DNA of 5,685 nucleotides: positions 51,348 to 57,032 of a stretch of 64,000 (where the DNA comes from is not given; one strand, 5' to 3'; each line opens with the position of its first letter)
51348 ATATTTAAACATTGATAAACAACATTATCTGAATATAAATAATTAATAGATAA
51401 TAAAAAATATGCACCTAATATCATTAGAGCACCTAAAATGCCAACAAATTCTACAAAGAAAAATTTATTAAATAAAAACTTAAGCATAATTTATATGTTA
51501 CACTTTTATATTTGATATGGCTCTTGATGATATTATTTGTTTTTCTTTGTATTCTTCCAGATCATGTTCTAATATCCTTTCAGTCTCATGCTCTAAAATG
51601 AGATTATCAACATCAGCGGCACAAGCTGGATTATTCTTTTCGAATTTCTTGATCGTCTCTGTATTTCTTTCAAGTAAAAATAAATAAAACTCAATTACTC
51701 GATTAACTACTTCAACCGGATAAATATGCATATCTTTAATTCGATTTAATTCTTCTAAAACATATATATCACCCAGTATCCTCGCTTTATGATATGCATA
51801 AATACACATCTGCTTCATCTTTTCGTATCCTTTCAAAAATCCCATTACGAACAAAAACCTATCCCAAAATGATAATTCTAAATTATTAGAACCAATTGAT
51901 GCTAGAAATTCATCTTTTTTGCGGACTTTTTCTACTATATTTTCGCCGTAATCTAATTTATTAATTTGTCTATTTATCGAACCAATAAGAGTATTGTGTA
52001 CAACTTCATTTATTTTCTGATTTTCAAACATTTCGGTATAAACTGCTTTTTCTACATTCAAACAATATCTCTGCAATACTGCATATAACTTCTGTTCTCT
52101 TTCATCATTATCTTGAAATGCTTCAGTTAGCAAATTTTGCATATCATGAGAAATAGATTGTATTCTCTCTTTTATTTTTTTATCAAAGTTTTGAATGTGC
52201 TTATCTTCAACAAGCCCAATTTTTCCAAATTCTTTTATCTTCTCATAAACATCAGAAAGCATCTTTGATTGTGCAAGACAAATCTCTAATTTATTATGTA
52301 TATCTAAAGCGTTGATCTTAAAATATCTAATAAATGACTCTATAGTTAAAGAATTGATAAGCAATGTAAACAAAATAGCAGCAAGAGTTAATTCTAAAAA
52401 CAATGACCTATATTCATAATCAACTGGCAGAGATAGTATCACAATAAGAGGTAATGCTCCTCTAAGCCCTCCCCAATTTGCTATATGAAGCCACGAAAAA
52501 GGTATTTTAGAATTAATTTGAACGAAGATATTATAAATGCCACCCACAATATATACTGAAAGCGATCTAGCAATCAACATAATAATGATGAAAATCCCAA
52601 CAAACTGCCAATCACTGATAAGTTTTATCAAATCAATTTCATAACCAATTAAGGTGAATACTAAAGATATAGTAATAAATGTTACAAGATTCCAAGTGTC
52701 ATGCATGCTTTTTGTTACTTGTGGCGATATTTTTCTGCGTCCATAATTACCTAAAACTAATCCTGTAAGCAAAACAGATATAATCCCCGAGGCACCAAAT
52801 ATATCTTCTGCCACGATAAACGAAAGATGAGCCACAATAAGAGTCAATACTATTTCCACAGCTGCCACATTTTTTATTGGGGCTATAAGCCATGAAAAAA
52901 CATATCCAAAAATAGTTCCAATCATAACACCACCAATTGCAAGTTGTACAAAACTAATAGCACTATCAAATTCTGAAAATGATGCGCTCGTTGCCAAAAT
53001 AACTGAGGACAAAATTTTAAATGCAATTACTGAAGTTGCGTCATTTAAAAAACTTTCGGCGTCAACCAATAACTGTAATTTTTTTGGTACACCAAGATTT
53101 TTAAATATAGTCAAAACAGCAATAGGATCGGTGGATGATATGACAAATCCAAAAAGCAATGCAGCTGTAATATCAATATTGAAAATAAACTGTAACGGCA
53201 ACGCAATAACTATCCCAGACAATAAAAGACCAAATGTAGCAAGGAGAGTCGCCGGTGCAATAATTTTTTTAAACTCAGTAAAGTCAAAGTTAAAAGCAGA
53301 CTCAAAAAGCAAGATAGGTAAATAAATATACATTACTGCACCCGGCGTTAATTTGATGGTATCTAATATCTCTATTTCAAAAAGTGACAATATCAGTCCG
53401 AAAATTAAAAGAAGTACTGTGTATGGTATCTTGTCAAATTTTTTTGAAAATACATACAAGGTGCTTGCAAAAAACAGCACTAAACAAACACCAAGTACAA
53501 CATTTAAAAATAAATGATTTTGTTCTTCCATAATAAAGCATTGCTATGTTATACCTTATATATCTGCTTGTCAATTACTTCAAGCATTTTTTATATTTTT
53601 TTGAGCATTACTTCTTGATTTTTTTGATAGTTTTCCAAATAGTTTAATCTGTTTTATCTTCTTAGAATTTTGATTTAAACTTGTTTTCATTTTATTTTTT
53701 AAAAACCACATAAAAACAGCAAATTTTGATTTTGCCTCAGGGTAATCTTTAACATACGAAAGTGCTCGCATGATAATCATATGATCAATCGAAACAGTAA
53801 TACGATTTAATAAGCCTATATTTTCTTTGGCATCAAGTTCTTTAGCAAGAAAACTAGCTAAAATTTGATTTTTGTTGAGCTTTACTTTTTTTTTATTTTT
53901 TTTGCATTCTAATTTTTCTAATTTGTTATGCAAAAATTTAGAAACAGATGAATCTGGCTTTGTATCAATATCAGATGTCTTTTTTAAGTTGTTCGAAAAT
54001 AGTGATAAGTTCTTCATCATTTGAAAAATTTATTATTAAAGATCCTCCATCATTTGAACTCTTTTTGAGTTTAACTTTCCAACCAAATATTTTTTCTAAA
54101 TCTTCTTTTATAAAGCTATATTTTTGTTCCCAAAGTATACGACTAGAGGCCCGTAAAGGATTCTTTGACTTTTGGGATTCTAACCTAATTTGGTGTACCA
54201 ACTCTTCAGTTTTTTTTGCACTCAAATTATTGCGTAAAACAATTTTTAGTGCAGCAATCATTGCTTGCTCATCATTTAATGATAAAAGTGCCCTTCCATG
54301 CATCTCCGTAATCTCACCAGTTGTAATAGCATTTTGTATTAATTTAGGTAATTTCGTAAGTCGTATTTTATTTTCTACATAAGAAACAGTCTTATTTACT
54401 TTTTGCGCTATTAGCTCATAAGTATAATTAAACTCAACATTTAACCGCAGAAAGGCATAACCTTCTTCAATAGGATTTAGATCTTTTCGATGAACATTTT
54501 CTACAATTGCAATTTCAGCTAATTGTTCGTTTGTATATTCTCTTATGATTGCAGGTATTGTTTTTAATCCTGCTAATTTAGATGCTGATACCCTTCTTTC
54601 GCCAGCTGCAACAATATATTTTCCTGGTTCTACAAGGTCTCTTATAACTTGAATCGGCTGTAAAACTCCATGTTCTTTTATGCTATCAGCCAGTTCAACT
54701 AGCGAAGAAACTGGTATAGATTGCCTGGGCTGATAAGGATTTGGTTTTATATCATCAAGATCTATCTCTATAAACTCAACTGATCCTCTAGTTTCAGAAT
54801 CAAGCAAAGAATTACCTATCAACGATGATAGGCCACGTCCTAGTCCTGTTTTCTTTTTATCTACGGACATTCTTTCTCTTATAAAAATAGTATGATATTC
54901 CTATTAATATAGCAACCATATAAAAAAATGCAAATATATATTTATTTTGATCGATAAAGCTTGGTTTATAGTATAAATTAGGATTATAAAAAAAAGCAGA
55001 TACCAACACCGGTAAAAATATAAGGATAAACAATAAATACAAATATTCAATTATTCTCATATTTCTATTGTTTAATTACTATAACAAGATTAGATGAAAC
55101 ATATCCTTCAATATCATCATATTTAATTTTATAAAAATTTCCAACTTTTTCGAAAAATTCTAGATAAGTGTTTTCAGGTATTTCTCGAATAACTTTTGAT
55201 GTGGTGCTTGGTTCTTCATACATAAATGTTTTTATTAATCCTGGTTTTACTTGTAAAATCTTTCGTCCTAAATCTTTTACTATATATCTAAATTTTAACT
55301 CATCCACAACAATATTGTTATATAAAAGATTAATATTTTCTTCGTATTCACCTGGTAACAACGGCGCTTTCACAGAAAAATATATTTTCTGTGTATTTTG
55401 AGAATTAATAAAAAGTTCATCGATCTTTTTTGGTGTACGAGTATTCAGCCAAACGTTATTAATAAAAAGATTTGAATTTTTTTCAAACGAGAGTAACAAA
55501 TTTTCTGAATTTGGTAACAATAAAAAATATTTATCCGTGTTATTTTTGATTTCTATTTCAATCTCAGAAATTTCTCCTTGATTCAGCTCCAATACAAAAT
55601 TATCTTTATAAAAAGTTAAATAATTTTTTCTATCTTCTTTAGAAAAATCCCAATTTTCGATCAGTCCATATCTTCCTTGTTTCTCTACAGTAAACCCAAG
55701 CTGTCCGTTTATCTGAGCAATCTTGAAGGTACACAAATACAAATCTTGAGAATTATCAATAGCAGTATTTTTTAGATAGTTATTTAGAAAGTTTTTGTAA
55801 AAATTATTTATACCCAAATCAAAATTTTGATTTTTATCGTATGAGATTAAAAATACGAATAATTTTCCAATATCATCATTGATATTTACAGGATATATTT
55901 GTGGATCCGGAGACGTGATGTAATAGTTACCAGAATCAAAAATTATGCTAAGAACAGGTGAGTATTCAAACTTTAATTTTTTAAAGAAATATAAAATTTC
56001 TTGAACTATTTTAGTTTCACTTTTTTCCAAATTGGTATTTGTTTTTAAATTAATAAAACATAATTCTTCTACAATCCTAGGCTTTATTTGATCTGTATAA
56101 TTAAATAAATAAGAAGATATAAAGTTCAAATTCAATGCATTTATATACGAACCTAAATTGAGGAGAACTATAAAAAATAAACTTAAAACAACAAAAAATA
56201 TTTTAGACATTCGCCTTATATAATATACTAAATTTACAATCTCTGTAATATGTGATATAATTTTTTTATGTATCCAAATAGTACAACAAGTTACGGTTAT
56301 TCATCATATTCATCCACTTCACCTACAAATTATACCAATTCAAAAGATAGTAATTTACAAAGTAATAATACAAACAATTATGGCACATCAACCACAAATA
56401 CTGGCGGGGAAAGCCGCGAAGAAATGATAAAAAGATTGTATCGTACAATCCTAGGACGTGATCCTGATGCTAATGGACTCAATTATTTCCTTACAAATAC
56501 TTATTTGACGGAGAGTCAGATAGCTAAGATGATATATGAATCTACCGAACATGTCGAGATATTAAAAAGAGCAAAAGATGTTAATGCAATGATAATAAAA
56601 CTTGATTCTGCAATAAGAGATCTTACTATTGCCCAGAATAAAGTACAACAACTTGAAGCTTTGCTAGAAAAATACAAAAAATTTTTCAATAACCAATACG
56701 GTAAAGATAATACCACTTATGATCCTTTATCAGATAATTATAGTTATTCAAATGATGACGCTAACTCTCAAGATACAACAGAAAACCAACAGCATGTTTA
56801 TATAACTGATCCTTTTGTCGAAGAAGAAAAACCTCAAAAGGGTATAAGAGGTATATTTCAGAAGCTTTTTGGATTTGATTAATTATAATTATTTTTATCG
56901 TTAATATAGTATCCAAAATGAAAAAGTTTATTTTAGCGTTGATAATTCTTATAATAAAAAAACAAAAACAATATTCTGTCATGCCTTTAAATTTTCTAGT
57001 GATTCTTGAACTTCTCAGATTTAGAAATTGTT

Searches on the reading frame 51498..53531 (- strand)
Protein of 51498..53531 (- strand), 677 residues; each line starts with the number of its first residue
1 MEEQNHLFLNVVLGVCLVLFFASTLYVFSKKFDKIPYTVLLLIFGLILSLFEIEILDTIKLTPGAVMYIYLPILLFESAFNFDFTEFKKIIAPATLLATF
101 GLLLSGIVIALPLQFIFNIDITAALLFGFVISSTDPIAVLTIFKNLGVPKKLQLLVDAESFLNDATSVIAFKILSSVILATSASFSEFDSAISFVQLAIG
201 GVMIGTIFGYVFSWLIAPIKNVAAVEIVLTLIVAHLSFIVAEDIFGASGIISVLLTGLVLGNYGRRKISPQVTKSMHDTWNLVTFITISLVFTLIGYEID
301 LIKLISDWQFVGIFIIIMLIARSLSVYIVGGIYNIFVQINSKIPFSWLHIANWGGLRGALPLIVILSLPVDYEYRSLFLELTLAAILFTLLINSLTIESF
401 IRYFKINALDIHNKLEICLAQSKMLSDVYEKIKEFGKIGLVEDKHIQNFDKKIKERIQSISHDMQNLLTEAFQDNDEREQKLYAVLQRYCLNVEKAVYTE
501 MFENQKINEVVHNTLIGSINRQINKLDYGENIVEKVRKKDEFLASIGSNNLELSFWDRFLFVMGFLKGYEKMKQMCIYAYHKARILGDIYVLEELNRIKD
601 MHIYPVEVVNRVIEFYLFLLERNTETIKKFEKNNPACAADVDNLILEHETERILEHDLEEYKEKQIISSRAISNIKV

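Call 27: search_protein_families(library=pfam, proteins=[window:51498-53531:-], max_evalue=0.01)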
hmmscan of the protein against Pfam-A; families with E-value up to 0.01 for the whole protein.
window:51498-53531:- (677 aa): 1 family
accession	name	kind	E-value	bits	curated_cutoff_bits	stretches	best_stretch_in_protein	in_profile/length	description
PF00999.27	Na_H_Exchanger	-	7.6e-53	180.1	26.2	1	22-400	4-372/375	Sodium/hydrogen exchanger, transmembrane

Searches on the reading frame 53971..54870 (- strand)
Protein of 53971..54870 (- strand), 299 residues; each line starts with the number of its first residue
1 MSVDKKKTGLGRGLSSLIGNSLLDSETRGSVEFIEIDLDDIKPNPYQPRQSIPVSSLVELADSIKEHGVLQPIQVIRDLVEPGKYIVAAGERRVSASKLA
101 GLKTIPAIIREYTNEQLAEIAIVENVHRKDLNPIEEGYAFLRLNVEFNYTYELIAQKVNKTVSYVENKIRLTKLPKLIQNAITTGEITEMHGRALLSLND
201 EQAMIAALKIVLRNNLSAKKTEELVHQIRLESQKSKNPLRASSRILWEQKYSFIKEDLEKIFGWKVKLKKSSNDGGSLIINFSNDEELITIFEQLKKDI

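Call 73: search_protein_families(library=pfam, proteins=[window:53971-54870:-], max_evalue=0.0001)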
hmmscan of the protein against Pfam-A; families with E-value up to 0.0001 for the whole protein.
window:53971-54870:- (299 aa): 3 families
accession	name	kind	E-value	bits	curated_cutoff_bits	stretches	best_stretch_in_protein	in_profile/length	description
PF02195.25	ParB_N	-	8.4e-27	93.5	26.3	1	33-127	3-95/95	ParB N-terminal domain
PF17762.8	HTH_ParB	-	1.3e-26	93.2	22.6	1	129-228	1-100/102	ParB HTH domain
PF23552.2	ParB_C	-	1.9e-05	24.5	23.8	1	255-296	9-50/50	ParB dimerisation domain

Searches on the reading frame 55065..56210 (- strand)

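Call 27: search_protein_families(library=pfam, proteins=[window:55065-56210:-], max_evalue=0.01)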
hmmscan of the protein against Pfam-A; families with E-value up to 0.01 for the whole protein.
window:55065-56210:- (381 aa): 1 family
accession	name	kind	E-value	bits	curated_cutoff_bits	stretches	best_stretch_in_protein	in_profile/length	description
PF08239.17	SH3_3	-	8.4e-11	42.3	27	1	329-375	4-52/54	Bacterial SH3 domain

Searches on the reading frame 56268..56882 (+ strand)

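Call 73: search_protein_families(library=pfam, proteins=[window:56268-56882:+], max_evalue=0.0001)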
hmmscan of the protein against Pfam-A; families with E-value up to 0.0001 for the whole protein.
window:56268-56882:+ (204 aa): 1 family
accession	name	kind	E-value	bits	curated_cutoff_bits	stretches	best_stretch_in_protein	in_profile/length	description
PF13946.11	DUF4214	-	1.4e-06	28.7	23.2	1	47-97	15-70/72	Domain of unknown function (DUF4214)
